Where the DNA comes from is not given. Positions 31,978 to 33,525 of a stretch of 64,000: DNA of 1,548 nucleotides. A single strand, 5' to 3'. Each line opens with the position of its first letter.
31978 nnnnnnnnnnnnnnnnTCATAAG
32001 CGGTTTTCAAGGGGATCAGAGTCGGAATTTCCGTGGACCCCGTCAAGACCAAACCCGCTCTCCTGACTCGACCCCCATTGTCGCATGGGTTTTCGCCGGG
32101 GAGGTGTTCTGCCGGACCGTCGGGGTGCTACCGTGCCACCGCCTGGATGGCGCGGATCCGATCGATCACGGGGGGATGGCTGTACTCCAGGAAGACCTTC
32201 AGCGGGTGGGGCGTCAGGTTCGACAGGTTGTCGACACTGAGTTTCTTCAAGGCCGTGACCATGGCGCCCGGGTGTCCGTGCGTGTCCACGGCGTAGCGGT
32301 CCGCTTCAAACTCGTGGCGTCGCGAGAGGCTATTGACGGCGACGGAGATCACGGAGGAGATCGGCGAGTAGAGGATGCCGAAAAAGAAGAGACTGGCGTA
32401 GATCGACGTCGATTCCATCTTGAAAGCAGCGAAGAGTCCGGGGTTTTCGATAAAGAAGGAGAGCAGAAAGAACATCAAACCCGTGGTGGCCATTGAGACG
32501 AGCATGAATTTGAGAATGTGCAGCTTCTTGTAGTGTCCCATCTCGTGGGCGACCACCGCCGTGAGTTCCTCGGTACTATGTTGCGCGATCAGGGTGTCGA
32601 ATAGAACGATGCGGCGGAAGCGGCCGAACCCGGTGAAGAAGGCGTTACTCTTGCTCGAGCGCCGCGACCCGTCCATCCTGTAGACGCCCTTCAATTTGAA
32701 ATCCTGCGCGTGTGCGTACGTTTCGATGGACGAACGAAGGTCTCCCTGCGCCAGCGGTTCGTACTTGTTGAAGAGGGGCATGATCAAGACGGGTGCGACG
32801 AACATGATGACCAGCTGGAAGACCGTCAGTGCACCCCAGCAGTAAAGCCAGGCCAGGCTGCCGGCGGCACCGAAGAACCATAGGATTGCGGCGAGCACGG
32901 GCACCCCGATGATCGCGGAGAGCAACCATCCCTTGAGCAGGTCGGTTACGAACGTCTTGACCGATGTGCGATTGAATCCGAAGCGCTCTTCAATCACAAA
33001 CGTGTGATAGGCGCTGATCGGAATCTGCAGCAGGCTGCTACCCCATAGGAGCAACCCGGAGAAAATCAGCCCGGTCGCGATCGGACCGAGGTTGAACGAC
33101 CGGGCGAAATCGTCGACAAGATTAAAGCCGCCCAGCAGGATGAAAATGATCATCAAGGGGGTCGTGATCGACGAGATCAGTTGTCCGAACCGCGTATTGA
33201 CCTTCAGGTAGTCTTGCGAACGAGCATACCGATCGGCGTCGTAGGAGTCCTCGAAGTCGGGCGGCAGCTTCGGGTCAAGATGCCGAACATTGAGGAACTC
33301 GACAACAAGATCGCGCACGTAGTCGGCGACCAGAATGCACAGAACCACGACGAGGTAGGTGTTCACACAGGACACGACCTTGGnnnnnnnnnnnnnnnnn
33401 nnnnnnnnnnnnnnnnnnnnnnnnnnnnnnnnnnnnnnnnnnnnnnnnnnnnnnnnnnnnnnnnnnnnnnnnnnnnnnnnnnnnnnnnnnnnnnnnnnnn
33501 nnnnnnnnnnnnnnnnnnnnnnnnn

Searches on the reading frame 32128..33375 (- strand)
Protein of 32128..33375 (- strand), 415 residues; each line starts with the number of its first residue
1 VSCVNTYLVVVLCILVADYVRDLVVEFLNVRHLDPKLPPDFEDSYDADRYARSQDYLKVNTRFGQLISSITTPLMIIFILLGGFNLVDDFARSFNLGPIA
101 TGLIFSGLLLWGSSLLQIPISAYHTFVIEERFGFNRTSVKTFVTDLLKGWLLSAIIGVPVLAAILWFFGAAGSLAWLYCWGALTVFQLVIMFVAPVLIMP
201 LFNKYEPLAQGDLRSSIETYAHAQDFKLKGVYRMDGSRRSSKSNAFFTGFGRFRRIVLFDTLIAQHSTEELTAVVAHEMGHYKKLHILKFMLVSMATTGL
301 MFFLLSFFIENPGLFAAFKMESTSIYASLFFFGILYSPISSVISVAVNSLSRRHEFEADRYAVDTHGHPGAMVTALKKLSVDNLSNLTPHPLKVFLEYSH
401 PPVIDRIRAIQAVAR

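Call 64: search_protein_families(library=pfam, proteins=[window:32128-33375:-], max_evalue=0.0001)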
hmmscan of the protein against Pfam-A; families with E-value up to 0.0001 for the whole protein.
window:32128-33375:- (415 aa): 2 families
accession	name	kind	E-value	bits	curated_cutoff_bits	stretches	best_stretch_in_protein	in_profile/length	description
PF16491.10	Peptidase_M48_N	-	1.9e-55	188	27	1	30-204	5-179/179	CAAX prenyl protease N-terminal, five membrane helices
PF01435.24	Peptidase_M48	-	6.1e-34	117.9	20.3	1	208-412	2-184/186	Peptidase family M48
